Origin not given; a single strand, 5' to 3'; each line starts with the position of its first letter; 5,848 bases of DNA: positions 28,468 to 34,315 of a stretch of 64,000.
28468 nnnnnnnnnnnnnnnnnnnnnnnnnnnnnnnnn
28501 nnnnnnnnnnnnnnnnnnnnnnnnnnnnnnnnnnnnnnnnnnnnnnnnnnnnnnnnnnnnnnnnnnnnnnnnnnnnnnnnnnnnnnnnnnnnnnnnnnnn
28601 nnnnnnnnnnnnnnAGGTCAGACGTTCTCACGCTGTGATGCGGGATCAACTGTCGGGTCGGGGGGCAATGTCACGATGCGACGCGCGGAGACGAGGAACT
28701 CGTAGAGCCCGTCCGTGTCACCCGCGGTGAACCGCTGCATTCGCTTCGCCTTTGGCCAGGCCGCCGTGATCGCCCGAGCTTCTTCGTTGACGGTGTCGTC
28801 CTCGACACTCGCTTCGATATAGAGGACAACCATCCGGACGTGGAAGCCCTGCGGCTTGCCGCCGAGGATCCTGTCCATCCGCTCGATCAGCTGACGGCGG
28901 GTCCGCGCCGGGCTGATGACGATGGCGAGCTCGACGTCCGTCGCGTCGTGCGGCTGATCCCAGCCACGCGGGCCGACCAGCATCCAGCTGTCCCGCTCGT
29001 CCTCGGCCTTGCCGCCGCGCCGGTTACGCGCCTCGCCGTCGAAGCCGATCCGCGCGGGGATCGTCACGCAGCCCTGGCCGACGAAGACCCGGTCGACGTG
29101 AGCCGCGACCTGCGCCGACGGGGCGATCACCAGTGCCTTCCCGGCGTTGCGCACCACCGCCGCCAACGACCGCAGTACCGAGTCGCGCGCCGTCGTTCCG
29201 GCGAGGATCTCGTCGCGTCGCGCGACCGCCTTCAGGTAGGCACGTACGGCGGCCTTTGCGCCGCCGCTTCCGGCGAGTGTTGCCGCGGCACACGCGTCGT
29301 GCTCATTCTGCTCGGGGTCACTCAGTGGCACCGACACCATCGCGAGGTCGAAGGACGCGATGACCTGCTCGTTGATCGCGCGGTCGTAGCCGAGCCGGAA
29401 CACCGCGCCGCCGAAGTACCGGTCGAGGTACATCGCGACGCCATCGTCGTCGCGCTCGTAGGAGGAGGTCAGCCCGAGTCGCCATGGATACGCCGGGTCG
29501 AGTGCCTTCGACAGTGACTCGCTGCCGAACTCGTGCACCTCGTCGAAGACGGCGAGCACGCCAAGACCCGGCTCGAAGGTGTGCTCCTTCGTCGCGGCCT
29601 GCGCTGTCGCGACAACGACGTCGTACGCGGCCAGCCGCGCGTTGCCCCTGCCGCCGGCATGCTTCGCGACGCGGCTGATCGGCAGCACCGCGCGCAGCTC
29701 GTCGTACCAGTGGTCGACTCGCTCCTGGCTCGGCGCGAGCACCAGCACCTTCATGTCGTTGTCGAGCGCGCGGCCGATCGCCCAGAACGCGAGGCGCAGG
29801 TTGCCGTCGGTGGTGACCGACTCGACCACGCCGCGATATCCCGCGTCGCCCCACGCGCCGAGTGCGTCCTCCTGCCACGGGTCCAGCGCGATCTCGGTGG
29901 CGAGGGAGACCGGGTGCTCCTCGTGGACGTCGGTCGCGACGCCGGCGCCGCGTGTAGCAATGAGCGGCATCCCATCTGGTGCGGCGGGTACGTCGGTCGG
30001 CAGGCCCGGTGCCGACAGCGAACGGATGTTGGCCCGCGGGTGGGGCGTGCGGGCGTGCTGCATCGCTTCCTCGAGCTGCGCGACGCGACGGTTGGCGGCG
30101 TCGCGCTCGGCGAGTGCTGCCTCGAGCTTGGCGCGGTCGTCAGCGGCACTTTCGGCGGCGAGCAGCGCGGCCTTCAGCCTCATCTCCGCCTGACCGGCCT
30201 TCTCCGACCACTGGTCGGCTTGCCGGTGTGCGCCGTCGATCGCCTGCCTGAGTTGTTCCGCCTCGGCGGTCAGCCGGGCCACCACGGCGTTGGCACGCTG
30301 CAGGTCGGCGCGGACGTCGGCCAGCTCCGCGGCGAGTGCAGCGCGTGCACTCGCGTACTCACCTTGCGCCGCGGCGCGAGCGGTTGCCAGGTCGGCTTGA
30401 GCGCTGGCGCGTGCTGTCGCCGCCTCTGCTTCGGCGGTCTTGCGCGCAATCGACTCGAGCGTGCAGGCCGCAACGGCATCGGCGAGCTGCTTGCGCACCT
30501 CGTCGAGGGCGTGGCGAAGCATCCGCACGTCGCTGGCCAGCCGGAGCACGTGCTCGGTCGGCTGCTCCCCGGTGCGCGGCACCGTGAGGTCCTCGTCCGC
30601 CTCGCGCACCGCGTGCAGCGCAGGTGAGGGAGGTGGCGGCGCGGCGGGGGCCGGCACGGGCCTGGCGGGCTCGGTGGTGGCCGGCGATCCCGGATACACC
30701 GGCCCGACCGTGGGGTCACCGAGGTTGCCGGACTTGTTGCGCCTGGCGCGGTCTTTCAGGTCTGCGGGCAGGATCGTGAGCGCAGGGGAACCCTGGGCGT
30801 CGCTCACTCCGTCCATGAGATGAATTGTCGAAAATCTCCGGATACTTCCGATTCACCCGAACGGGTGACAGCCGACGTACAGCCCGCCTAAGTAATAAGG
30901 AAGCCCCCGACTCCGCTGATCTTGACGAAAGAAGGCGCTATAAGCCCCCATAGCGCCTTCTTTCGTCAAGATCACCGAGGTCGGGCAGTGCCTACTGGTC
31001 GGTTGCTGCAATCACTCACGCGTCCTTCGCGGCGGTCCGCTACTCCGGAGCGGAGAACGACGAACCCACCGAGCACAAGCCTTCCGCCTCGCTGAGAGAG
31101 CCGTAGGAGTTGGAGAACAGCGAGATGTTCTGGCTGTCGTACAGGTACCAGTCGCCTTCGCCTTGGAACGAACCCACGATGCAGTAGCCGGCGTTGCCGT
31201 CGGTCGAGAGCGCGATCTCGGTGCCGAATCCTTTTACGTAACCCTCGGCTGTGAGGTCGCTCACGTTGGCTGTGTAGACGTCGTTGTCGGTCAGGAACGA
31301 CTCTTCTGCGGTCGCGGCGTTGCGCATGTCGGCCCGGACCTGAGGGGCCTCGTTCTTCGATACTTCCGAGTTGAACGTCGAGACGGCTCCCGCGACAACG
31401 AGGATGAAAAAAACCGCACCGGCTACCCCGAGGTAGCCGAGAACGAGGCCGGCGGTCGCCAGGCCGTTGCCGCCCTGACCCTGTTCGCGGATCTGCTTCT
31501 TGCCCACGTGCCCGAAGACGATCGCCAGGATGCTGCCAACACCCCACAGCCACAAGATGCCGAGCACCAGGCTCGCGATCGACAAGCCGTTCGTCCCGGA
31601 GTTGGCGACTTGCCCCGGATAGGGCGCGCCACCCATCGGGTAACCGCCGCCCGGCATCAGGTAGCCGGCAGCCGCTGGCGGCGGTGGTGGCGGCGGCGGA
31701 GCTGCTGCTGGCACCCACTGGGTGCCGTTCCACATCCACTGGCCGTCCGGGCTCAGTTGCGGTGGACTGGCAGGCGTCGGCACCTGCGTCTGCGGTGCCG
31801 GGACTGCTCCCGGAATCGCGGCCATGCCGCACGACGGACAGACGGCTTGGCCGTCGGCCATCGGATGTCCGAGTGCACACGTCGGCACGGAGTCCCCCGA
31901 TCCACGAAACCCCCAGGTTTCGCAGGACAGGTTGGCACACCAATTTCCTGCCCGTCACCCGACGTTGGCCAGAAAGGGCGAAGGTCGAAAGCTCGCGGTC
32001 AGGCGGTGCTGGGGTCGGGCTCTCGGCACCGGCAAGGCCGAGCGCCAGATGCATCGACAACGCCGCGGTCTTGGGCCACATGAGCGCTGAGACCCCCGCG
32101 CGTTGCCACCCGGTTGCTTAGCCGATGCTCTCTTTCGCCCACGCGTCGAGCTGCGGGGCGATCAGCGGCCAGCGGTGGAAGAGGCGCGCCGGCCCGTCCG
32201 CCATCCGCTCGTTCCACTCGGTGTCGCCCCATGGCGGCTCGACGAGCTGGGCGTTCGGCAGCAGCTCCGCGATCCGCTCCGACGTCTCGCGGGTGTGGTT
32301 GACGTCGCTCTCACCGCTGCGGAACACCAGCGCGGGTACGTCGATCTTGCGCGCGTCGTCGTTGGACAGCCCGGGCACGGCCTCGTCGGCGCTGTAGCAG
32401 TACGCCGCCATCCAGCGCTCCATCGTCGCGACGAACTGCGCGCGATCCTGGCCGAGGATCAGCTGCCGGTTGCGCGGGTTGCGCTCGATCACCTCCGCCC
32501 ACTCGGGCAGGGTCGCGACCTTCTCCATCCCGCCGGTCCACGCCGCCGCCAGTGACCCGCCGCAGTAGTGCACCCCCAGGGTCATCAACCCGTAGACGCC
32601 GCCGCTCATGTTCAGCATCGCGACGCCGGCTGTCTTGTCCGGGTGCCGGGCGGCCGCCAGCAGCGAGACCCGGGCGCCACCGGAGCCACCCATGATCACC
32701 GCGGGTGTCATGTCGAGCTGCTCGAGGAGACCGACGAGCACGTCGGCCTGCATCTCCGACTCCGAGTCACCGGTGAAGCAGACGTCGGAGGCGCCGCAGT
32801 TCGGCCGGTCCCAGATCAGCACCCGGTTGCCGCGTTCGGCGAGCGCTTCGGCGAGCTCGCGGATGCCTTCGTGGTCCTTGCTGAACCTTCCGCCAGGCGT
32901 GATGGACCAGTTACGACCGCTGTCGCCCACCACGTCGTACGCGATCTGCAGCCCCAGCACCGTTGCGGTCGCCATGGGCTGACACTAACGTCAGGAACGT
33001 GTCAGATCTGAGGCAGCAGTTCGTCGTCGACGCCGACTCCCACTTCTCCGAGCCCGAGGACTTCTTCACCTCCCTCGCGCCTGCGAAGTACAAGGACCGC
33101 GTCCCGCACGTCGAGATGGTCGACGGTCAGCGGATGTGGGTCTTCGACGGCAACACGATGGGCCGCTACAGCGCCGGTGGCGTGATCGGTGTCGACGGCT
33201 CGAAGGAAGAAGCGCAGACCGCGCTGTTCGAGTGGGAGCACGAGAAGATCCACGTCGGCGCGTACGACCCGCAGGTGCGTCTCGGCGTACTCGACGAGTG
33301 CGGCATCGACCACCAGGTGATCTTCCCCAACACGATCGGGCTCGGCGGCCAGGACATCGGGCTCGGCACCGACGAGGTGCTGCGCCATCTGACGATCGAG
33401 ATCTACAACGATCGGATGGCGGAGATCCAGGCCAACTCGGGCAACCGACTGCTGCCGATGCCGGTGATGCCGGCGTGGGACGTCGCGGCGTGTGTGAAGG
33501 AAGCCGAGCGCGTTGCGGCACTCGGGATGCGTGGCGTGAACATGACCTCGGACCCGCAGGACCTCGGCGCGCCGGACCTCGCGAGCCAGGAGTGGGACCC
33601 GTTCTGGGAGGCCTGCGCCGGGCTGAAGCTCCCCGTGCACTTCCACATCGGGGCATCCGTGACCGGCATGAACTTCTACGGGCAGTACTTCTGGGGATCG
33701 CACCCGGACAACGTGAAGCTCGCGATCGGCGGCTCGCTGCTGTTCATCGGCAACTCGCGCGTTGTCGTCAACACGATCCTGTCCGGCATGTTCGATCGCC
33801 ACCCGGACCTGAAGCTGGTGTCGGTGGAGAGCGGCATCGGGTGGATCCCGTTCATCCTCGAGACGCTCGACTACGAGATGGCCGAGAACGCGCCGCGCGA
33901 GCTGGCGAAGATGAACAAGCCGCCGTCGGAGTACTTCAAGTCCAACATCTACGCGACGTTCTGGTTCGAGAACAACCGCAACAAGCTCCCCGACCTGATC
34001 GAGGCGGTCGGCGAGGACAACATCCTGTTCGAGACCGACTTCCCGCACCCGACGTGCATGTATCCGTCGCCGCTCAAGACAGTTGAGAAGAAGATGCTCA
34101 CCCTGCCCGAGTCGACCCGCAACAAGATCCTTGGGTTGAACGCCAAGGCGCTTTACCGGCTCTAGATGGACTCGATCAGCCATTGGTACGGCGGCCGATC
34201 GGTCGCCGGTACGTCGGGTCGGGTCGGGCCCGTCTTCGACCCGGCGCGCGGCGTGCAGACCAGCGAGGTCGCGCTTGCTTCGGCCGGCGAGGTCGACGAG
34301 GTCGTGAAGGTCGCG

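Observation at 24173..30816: Three paralogous coiled-coil genes, two carrying SF2 helicase cores with complementary motif decay, plus an embedded FKBP lipoprotein: best candidate for an undescribed system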

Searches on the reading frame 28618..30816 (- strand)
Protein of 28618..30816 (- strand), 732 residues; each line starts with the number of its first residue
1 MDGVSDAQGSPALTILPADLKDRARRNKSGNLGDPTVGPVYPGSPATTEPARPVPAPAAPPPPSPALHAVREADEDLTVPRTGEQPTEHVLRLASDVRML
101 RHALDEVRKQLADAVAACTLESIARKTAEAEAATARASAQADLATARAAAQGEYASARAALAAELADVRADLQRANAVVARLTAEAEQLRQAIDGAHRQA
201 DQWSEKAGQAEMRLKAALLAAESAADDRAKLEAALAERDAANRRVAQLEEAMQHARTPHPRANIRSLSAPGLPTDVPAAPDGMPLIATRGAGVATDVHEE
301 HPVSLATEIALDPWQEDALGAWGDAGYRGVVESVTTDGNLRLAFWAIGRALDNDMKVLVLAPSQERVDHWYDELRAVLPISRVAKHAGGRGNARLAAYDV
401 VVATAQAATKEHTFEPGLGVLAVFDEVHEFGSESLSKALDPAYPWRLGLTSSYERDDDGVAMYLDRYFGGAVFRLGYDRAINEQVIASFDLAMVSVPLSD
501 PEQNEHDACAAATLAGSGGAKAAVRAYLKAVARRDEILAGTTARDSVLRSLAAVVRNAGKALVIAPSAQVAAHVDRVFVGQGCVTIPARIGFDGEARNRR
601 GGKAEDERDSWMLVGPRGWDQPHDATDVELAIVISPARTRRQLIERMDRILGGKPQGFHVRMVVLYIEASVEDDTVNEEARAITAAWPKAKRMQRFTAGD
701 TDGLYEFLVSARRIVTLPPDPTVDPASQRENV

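Call 7: search_protein_families(library=pfam, proteins=[window:28618-30816:-], max_evalue=0.01)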
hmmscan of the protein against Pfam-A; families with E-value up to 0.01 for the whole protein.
window:28618-30816:- (732 aa): 2 families
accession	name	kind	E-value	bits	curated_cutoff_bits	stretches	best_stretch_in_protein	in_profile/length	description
PF04851.21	ResIII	-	3.8e-07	30.6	22.5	1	310-452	3-161/164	Type III restriction enzyme, res subunit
PF00270.35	DEAD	-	0.0013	18.9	26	1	349-435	40-134/167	DEAD/DEAH box helicase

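Call 8: search_protein_families(library=ncbifam, proteins=[window:28618-30816:-], max_evalue=0.01)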
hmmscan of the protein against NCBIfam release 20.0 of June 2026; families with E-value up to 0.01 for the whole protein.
window:28618-30816:- (732 aa): 3 families
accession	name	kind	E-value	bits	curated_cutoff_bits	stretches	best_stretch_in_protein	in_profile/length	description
TIGR04095.1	dnd_restrict_1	equivalog_domain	1.5e-16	60.4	600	1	307-509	5-225/451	DNA phosphorothioation system restriction enzyme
NF045487.1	ASRP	equivalog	0.0049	15.5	300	1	93-257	322-467/593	archaea-specific SMC-related protein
NF002572.0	PRK02224.1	equivalog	0.0084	14.4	1087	0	93-252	277-407/888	DNA double-strand break repair ATPase Rad50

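Call 21: search_protein_families(library=padloc, proteins=[window:28618-30816:-], max_evalue=0.01)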
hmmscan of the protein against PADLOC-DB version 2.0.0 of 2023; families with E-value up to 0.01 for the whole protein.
window:28618-30816:- (732 aa): 6 families
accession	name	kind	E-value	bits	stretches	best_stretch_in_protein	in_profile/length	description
PDLC02707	PbeA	-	1.9e-26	90.9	1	301-654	243-618/672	PbeA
PDLC02704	PbeA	-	3.6e-20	70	1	301-569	245-541/682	PbeA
PDLC02705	PbeA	-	1.2e-09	34.9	1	312-508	251-466/691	PbeA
PDLC02703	PbeA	-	2.5e-08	31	1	420-503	368-455/626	PbeA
PDLC02706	PbeA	-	0.00075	16.2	1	421-507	398-489/722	PbeA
PDLC00518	JetC1|JetC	-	0.0047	12.8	1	68-257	262-450/1112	DUF3584 domain; MukB-like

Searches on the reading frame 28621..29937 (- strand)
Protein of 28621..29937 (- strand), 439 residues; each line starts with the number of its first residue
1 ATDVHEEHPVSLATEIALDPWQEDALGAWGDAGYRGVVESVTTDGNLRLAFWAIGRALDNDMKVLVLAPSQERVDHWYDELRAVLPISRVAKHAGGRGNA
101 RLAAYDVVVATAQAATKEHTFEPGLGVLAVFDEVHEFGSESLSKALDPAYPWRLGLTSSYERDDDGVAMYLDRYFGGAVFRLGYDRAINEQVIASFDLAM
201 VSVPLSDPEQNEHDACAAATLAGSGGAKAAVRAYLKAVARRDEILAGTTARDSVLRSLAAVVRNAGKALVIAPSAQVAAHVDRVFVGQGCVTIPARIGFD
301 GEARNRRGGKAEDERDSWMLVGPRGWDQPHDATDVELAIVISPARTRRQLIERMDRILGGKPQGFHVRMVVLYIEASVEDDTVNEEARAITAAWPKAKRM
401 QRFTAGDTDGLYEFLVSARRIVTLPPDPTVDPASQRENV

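Call 25: find_homologous_proteins(query=window:28621-29937:-)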
Query window:28621-29937:- (439 aa): 14 proteins with E <= 0.001 among 8000 candidates.
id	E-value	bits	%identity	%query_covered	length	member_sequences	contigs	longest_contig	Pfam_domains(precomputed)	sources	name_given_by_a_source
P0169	2.3e-288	974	100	100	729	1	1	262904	PF04851.22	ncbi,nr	ncbi:MAG TPA: DEAD/DEAH box helicase family protein [Mycobacteriales bacterium]|nr:DEAD/DEAH box hel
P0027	6.7e-246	834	87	98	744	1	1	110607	-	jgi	jgi:superfamily II DNA or RNA helicase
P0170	3.5e-238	809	84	99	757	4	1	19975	-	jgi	jgi:superfamily II DNA or RNA helicase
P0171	1.2e-180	619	66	98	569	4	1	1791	PF04851.22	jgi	jgi:superfamily II DNA or RNA helicase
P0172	1.9e-165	569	61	99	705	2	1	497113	-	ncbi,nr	ncbi:MAG TPA: hypothetical protein VG650_15725 [Mycobacteriales bacterium]|nr:hypothetical protein [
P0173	3.5e-162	558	62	97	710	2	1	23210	PF04851.22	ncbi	-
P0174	6.6e-135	469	68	75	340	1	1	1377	-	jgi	jgi:RNA polymerase primary sigma factor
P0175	1.4e-77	280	53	59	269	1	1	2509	-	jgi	jgi:hypothetical protein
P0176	5.9e-12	63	25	78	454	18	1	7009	PF00270.36,PF18458.7,PF16203.12,PF00271.38,PF04851.22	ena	-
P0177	1.7e-10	59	27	77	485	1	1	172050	PF00270.36,PF18458.7,PF16203.12,PF00271.38,PF04851.22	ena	-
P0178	4.5e-10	57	28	81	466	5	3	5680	PF00270.36,PF18458.7,PF16203.12,PF00271.38,PF04851.22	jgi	jgi:superfamily II DNA or RNA helicase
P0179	1.8e-9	55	26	81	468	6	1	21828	PF00270.36,PF16203.12,PF00271.38,PF04851.22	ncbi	-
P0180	1.5e-6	46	26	77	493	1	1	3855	PF00270.36,PF18458.7,PF16203.12,PF00271.38,PF04851.22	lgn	-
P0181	3.7e-6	44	27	38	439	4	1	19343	PF00270.36,PF18458.7,PF16203.12,PF00271.38,PF04851.22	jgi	-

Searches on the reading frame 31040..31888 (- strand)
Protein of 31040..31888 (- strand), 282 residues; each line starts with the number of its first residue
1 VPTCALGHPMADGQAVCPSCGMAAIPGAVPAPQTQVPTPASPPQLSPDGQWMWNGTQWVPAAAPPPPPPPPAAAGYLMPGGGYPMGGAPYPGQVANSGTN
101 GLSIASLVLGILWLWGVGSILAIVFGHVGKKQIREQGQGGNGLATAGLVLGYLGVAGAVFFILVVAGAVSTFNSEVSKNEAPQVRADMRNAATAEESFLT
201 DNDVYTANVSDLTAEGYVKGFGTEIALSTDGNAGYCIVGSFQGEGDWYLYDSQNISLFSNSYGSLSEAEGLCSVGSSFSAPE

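Call 76: search_protein_families(library=pfam, proteins=[window:31040-31888:-], max_evalue=0.001)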
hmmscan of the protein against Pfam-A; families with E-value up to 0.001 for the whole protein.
window:31040-31888:- (282 aa): 1 family
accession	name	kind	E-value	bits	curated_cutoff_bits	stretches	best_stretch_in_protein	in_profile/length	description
PF13828.11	DUF4190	-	2.8e-19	69.1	35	1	102-160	1-61/62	Domain of unknown function (DUF4190)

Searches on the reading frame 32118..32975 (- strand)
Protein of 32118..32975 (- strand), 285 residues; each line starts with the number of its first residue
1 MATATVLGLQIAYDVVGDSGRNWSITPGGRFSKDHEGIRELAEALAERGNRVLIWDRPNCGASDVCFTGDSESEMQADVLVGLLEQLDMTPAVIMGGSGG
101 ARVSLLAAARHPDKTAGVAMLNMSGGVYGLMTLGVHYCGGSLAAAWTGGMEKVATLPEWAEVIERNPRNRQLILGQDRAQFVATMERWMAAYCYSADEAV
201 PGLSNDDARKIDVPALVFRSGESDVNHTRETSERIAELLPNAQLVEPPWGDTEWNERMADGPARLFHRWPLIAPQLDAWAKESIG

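Call 10: search_protein_families(library=pfam, proteins=[window:32118-32975:-], max_evalue=0.001)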
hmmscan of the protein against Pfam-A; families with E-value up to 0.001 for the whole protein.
window:32118-32975:- (285 aa): 3 families
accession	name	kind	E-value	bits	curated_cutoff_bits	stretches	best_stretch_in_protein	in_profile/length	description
PF00561.26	Abhydrolase_1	-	1.4e-10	41.7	25.8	1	38-122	16-101/245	alpha/beta hydrolase fold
PF12697.13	Abhydrolase_6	-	1e-07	33.3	26.3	1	35-246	16-198/217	Alpha/beta hydrolase family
PF12146.15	Hydrolase_4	-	2.9e-05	24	27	1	38-231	20-210/239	Serine aminopeptidase, S33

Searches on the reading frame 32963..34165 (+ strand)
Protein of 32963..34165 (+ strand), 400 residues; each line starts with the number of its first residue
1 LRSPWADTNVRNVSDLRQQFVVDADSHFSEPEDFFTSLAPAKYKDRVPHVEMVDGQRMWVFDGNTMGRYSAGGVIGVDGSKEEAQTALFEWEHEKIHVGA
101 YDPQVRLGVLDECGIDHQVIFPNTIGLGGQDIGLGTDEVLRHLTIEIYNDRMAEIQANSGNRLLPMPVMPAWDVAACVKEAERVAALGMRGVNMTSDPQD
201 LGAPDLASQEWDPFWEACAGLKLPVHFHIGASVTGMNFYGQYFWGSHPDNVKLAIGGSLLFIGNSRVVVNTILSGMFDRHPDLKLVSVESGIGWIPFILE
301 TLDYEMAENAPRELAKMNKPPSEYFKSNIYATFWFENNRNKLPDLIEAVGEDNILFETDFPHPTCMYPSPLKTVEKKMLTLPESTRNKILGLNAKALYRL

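Call 76: search_protein_families(library=pfam, proteins=[window:32963-34165:+], max_evalue=0.001)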
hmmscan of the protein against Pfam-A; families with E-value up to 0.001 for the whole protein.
window:32963-34165:+ (400 aa): 1 family
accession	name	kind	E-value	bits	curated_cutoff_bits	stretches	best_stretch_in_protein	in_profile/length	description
PF04909.20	Amidohydro_2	-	5e-34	118.8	26.4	1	102-400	20-289/289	Amidohydrolase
